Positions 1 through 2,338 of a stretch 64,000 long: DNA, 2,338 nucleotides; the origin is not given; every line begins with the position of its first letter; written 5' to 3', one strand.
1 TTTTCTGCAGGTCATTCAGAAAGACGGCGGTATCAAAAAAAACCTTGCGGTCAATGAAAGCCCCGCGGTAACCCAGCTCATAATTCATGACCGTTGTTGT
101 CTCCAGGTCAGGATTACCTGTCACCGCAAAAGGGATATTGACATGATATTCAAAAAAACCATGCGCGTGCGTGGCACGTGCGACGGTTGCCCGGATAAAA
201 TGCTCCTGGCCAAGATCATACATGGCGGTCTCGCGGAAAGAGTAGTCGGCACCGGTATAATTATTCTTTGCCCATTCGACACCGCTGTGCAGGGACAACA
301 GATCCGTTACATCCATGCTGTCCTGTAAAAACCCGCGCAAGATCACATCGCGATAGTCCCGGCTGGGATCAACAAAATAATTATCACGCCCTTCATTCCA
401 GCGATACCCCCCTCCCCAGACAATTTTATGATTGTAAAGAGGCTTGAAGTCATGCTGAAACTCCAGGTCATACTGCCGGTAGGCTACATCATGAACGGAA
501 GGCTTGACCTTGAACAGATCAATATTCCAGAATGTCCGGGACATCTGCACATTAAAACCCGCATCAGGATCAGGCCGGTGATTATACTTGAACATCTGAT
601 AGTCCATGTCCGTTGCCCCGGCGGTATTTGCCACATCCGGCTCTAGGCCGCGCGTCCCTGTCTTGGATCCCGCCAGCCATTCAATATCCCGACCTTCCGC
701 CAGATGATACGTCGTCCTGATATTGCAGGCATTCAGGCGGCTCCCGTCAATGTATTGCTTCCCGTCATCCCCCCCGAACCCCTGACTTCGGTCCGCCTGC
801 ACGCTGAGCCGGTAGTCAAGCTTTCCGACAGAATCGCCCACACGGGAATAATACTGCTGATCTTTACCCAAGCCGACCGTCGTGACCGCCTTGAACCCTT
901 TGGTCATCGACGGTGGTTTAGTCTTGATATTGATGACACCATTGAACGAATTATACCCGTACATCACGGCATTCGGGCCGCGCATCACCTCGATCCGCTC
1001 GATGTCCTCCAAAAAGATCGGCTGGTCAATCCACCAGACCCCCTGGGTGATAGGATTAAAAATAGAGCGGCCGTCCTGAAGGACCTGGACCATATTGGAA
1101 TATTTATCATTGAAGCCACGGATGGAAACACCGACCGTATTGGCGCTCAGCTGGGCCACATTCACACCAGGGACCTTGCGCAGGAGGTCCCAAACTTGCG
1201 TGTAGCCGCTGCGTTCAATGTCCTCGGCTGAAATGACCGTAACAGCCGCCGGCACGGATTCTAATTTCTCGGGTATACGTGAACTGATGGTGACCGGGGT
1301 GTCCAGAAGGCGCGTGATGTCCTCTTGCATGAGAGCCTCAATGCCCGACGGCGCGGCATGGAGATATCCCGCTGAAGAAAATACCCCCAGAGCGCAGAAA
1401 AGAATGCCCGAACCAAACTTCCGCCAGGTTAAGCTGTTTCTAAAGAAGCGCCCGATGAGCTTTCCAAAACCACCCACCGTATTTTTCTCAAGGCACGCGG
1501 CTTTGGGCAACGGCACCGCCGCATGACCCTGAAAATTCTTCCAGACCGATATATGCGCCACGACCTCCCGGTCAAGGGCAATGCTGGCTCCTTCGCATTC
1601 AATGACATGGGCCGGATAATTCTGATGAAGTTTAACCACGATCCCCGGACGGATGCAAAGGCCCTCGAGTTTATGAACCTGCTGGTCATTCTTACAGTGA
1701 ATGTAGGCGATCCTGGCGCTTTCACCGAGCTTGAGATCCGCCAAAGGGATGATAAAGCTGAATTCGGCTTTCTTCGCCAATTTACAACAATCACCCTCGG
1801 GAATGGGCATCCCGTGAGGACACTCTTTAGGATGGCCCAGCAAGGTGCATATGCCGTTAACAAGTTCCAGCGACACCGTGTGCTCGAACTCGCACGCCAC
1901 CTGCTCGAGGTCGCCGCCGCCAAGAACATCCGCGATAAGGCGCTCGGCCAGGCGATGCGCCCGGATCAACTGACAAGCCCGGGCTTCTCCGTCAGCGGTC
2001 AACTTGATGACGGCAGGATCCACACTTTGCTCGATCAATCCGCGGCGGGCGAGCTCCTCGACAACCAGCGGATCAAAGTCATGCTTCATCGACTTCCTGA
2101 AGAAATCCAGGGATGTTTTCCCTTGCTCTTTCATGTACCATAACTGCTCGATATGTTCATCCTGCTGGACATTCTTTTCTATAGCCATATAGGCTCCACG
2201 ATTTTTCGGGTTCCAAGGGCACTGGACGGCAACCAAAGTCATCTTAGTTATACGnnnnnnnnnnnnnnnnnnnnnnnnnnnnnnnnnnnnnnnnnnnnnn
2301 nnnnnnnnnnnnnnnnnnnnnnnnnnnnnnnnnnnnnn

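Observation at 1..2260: DtxR-family regulator ORF has no stop codon and is in frame with the downstream TonB-dependent receptor (absent from the ORF track)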

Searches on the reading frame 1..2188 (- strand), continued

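Call 31: search_protein_families(library=pfam, proteins=[P0001, L001:8660-9250:+, L001:9247-10770:+], max_evalue=1)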
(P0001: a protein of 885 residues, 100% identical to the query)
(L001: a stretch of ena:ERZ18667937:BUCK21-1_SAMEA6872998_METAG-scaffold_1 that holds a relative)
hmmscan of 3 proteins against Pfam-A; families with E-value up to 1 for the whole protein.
P0001 (885 aa): 4 families
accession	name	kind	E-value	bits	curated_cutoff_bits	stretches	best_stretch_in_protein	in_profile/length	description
PF07715.20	Plug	-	2e-25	89.8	23.9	1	309-418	2-107/107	TonB-dependent Receptor Plug Domain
PF02742.21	Fe_dep_repr_C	-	1.3e-19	70.4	27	1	64-131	1-70/70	Iron dependent repressor, metal binding and dimerisation domain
PF04023.20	FeoA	-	3e-07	30.8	23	1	147-215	1-72/74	FeoA domain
PF14905.12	OMP_b-brl_3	-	1.9e-05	24.4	27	1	689-863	207-377/408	Outer membrane protein beta-barrel family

L001:8660-9250:+ (196 aa): 1 family
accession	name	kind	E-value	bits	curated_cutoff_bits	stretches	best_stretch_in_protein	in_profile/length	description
PF13689.11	DUF4154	-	0.0087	16.6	24.9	1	116-191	66-141/143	YfiR/HmsC-like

L001:9247-10770:+ (507 aa): 8 families
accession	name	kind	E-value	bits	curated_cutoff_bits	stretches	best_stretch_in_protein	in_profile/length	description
PF02518.31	HATPase_c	-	2.9e-27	95.7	26.4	1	401-504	4-109/111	Histidine kinase-, DNA gyrase B-, and HSP90-like ATPase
PF00672.30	HAMP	-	5.8e-12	46.2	25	1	175-226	2-53/53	HAMP domain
PF17152.10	CHASE8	-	0.00098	19.8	27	1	52-104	7-59/102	Periplasmic sensor domain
PF00512.31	HisKA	-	0.0011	19.4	26.9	1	251-277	3-29/66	His Kinase A (phospho-acceptor) domain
PF14501.12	HATPase_c_5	-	0.0014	18.9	22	1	406-493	9-93/102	GHKL domain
PF14034.11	Spore_YtrH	-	0.0022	18.6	27.2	1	22-82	8-67/101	Sporulation protein YtrH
PF13581.12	HATPase_c_2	-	0.087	13.3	27.4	1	409-494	42-119/127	Histidine kinase-like ATPase domain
PF06812.17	ImpA_N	-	0.17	12.4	26.9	1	40-87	43-90/119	ImpA, N-terminal, type VI secretion system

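Call 65: search_protein_representatives(protein=P0001)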
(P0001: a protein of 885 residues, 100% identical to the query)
Query: 885 residues. Proteins with E-value up to 0.001 (for the whole library): 55472; up to 1e-10: 14278; up to 1e-30: 2801. The best 150 are listed.
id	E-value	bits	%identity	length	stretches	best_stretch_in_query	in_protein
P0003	2.2e-183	628.2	47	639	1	261-885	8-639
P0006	4.3e-171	587.6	46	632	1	285-885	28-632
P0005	1.1e-164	566.4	47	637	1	289-883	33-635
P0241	8.9e-138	477.3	43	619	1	269-885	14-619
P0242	1.4e-130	453.5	43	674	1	298-867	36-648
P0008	2.7e-95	336.8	36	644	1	274-882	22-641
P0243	2.2e-74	267.6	34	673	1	291-868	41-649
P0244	3.4e-69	250.4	34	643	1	282-871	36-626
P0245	3.6e-68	247.0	46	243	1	609-845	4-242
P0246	1.3e-64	235.2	36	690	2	300-733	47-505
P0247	6.3e-63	229.7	32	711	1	299-880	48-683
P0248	6.1e-61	223.1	32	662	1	270-885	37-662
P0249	3.2e-59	217.4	34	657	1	294-863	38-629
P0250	5.7e-59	216.6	44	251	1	7-222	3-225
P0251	9.0e-57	209.3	34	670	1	286-864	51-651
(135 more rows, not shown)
